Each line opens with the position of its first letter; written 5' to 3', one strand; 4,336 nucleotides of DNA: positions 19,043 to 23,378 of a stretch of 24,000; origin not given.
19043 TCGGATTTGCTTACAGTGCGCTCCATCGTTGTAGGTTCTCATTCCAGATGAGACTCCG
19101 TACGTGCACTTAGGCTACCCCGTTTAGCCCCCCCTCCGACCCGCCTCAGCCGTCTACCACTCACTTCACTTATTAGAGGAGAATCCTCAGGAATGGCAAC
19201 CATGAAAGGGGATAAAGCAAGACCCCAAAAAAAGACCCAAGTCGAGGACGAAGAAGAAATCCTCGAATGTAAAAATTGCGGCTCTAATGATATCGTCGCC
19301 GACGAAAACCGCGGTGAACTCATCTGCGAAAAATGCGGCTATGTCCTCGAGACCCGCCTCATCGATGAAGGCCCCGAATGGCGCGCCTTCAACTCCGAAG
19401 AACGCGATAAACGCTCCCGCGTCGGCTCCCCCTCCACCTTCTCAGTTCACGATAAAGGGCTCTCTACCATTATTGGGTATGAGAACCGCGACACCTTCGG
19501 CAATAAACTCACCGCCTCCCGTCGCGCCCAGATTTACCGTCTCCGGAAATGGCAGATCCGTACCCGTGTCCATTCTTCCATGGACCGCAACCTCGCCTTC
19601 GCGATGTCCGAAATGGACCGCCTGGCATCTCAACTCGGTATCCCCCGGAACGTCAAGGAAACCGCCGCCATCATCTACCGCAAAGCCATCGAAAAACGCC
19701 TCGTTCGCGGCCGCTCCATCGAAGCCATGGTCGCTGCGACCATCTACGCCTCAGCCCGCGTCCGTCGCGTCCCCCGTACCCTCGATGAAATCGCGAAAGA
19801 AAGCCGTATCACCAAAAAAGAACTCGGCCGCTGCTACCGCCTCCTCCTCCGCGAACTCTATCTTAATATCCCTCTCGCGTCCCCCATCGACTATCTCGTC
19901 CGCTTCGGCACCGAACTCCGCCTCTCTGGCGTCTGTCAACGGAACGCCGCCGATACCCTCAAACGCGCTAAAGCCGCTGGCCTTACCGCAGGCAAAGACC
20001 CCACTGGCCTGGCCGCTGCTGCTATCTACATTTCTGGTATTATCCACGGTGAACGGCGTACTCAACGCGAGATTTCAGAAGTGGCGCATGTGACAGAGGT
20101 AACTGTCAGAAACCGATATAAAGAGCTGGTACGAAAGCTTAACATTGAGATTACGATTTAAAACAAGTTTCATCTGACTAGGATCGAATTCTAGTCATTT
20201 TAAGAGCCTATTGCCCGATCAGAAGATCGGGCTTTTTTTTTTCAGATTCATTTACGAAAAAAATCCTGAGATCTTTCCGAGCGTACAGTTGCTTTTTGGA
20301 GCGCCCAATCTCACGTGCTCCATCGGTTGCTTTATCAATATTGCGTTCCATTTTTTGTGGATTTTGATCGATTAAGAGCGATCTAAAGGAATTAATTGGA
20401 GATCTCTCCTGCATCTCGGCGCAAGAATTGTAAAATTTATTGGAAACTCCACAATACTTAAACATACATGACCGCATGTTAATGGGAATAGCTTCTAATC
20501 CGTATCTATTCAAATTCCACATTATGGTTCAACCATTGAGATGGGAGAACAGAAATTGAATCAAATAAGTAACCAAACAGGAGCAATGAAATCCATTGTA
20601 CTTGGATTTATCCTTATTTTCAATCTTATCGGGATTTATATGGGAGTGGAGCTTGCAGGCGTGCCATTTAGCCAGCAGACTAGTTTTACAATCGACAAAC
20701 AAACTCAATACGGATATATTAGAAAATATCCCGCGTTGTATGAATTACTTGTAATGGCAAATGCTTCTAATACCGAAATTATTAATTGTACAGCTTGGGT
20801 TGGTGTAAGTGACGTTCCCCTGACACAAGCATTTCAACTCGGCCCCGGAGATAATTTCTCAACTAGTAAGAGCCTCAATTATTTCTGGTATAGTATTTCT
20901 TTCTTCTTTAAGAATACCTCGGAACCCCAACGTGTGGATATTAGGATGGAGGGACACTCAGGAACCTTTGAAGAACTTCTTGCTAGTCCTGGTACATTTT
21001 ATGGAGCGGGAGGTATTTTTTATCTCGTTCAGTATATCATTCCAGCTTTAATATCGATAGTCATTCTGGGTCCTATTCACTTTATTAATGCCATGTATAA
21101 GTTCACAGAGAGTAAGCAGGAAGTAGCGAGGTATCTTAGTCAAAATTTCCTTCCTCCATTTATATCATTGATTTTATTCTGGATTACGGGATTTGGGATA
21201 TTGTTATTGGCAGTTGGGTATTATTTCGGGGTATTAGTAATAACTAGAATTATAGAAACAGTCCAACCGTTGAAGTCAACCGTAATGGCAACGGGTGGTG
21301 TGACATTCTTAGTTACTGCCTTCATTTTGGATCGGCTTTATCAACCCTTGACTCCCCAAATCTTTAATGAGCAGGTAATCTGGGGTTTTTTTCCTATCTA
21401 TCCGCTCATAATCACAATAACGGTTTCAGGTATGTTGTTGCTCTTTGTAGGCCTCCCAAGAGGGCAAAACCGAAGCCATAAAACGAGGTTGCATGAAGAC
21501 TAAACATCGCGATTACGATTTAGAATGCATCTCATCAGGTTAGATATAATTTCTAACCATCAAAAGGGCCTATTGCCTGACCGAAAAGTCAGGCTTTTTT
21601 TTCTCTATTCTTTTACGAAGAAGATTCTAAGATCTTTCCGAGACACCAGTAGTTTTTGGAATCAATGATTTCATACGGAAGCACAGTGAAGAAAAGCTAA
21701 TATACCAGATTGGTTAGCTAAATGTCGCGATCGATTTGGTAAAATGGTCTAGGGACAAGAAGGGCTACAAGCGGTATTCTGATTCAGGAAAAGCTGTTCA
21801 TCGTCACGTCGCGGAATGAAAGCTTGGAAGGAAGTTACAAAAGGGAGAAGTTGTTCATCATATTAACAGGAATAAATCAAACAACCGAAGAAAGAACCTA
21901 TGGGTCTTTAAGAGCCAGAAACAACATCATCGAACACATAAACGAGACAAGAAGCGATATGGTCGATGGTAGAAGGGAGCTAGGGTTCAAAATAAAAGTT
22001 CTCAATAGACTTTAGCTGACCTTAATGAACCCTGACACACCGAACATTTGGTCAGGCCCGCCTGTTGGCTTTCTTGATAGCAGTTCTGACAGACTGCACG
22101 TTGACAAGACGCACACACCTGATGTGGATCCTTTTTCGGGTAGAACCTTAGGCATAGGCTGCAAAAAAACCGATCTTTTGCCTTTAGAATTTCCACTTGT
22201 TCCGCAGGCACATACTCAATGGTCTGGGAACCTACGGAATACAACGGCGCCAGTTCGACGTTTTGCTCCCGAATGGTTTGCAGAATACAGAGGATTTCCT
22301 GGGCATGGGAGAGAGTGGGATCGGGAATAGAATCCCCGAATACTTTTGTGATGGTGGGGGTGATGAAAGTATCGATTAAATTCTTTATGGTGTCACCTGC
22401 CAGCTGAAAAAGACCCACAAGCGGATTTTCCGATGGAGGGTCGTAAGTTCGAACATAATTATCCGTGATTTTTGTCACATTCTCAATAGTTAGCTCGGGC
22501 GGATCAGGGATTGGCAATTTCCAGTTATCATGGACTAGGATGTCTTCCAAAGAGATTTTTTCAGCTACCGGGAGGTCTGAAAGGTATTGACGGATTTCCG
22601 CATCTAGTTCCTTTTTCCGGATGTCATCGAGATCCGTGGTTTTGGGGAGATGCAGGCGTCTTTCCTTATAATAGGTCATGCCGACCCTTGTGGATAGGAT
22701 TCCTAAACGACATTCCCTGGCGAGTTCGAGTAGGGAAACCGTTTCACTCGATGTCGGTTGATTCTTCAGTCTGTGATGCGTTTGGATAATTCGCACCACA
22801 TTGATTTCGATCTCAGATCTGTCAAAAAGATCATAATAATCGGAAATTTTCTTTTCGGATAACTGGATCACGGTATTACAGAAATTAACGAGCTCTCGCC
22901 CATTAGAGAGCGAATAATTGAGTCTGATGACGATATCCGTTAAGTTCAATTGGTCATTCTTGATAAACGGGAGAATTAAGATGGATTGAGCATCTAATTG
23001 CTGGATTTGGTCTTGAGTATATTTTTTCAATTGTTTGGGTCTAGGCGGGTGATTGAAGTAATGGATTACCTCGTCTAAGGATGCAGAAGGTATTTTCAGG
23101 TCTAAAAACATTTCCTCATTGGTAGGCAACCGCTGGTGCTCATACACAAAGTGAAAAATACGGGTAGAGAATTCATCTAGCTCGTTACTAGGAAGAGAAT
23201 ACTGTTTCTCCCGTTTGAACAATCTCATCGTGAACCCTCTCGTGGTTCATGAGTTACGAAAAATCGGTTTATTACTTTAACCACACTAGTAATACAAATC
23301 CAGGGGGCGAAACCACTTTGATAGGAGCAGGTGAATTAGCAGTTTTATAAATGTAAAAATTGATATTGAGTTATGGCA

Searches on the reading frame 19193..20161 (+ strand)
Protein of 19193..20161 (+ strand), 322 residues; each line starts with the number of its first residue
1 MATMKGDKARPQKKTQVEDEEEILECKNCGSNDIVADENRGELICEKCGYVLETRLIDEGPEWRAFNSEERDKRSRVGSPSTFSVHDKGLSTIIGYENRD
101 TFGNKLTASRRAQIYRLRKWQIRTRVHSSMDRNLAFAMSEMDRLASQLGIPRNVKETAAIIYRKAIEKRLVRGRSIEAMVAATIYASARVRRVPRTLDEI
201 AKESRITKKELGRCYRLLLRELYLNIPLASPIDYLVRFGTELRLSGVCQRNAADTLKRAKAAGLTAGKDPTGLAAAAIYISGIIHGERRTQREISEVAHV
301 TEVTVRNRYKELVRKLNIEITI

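Call 6: search_protein_families(library=pfam, proteins=[window:19193-20161:+], max_evalue=0.01)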
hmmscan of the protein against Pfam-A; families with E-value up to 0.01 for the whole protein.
window:19193-20161:+ (322 aa): 5 families
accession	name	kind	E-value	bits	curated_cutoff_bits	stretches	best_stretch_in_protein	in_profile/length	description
PF00382.24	TFIIB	-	5.7e-43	145.3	23.6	2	227-314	4-91/92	Transcription factor TFIIB repeat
PF08271.17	Zn_Ribbon_TF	-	1.6e-19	69.6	29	1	25-66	2-43/43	TFIIB zinc-binding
PF04545.22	Sigma70_r4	-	0.00019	21.3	24.1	1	286-316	18-48/50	Sigma-70, region 4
PF08792.16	A2L_zn_ribbon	-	0.00031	20.8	22.9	1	25-51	5-30/33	A2L zinc ribbon domain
PF13412.12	HTH_24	-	0.0091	16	21.9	0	288-315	17-44/48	Winged helix-turn-helix DNA-binding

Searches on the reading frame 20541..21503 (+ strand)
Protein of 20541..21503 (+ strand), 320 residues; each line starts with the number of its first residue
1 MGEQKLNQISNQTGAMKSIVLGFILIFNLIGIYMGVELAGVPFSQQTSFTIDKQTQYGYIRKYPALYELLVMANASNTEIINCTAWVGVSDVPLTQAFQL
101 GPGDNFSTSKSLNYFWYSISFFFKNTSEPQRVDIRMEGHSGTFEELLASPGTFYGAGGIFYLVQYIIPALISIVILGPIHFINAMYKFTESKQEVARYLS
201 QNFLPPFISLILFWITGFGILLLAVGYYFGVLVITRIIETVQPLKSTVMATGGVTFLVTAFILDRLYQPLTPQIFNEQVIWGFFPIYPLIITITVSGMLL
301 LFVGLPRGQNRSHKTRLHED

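Call 6: search_protein_families(library=pfam, proteins=[window:20541-21503:+], max_evalue=0.01)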
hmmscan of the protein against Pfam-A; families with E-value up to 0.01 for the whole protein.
window:20541-21503:+ (320 aa): 0 families

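Call 64: search_protein_families(library=pfam, proteins=[window:20541-21503:+], max_evalue=5)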
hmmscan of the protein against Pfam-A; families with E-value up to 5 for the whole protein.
window:20541-21503:+ (320 aa): 1 family
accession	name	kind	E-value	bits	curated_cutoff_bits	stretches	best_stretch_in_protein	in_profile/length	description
PF14143.11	YrhC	-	0.097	13.2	27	1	218-270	13-64/72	YrhC-like protein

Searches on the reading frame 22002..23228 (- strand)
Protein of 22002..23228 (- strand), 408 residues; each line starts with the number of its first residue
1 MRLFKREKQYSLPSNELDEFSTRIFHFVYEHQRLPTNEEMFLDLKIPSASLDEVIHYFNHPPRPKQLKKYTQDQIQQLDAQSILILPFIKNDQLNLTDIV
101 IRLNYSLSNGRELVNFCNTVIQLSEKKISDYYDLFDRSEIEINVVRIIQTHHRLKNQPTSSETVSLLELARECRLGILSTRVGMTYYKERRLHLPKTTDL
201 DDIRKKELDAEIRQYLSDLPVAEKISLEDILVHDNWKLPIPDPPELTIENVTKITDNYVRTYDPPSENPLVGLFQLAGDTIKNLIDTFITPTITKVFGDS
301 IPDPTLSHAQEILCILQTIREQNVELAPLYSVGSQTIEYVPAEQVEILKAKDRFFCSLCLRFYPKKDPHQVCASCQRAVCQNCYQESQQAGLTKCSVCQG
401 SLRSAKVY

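Call 6: search_protein_families(library=pfam, proteins=[window:22002-23228:-], max_evalue=0.01)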
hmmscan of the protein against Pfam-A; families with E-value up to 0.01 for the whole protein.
window:22002-23228:- (408 aa): 0 families

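Call 62: find_encoding_contigs(protein=window:22002-23228:-, flank=10000, max_places=3)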
Protein window:22002-23228:- (408 aa): 1 contig read that carries it; 1 place shown.
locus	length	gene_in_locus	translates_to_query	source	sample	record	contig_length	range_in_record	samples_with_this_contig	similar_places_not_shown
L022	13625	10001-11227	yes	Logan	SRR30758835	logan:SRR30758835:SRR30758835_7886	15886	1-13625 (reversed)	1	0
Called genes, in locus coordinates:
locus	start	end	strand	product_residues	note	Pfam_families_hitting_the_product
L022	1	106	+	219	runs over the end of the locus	-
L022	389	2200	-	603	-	PF01547:SBP_bac_1, PF13343:SBP_bac_6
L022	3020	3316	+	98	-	-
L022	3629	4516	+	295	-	-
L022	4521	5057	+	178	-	-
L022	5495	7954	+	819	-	PF00403:HMA, PF00122:E1-E2_ATPase, PF00702:Hydrolase, PF08282:Hydrolase_3 (weak), PF00403:HMA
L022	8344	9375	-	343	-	PF00578:AhpC-TSA (weak)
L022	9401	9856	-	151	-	-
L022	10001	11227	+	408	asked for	-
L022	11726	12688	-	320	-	-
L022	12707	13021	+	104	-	-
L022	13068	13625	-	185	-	?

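Call 64: search_protein_families(library=pfam, proteins=[window:22002-23228:-], max_evalue=5)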
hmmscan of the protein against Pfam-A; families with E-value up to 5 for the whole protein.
window:22002-23228:- (408 aa): 6 families
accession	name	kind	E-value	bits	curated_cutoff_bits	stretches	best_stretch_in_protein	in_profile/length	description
PF05458.17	Siva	-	0.015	15.4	26.2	1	355-399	111-152/173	Cd27 binding protein (Siva)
PF02318.22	FYVE_2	-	0.031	14.9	27.2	1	355-400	56-102/118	FYVE-type zinc finger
PF14447.12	Prok-RING_4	-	0.19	12.1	27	1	356-401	1-39/46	Prokaryotic RING finger family 4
PF22586.1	ANCHR-like_BBOX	-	0.21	12.1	27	1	355-390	1-31/39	ANCHR-like B-box zinc-binding domain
PF14634.12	zf-RING_5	-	0.5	10.8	27.9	1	356-399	2-42/43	zinc-RING finger domain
PF14569.12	zf-UDP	-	0.69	10.4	27.1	1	366-405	24-63/78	Zinc-binding RING-finger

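Call 65: find_related_loci(query=window:22002-23228:-, collection=metagenome_contigs, flank=10000)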
Query window:22002-23228:- (408 aa) in metagenome_contigs; peptide patterns used: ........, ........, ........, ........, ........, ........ (x = any residue, [..] = any of these).
154 stretches matched a pattern, but none encodes a relative of the query by tblastn (E <= 1e-3).

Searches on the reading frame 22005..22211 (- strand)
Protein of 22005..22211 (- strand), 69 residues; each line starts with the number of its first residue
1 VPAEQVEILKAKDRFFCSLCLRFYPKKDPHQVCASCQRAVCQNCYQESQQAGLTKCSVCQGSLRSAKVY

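Call 64: search_protein_families(library=pfam, proteins=[window:22005-22211:-], max_evalue=5)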
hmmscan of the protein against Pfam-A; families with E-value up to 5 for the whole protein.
seq(69 aa): 14 families
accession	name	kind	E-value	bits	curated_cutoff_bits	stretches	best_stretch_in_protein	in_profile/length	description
PF05458.17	Siva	-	0.00093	19.4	26.2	1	16-60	111-152/173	Cd27 binding protein (Siva)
PF02318.22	FYVE_2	-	0.0028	18.3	27.2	1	16-61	56-102/118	FYVE-type zinc finger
PF22586.1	ANCHR-like_BBOX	-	0.0063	17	27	1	16-51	1-31/39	ANCHR-like B-box zinc-binding domain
PF14447.12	Prok-RING_4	-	0.0063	16.8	27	1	17-63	1-40/46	Prokaryotic RING finger family 4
PF14634.12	zf-RING_5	-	0.019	15.4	27.9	1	17-60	2-42/43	zinc-RING finger domain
PF17979.7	zf-CRD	-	0.076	13.7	26.3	1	17-56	22-64/158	Cysteine rich domain with multizinc binding regions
PF14569.12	zf-UDP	-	0.14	12.7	27.1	1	25-66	22-63/78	Zinc-binding RING-finger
PF13923.12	zf-C3HC4_2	-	0.16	12.2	27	0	17-48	2-30/40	Zinc finger, C3HC4 type (RING finger)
PF18912.6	DZR_2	-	0.37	11.1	27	1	17-39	10-30/56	Double zinc ribbon domain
PF00097.31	zf-C3HC4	-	0.67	10.3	21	0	17-59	1-40/40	Zinc finger, C3HC4 type (RING finger)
PF01485.27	IBR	-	0.72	10.4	24.3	1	8-49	12-60/65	IBR domain, a half RING-finger domain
PF01155.25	HypA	-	0.88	10.1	28.9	1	5-38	61-94/112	Hydrogenase/urease nickel incorporation, metallochaperone, hypA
PF25431.1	zf-C17orf113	-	2.4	8.5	29.5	1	10-26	10-25/63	C17orf113 probable zinc finger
PF00643.29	zf-B_box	-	3.6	8.3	24.1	0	27-46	12-30/42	B-box zinc finger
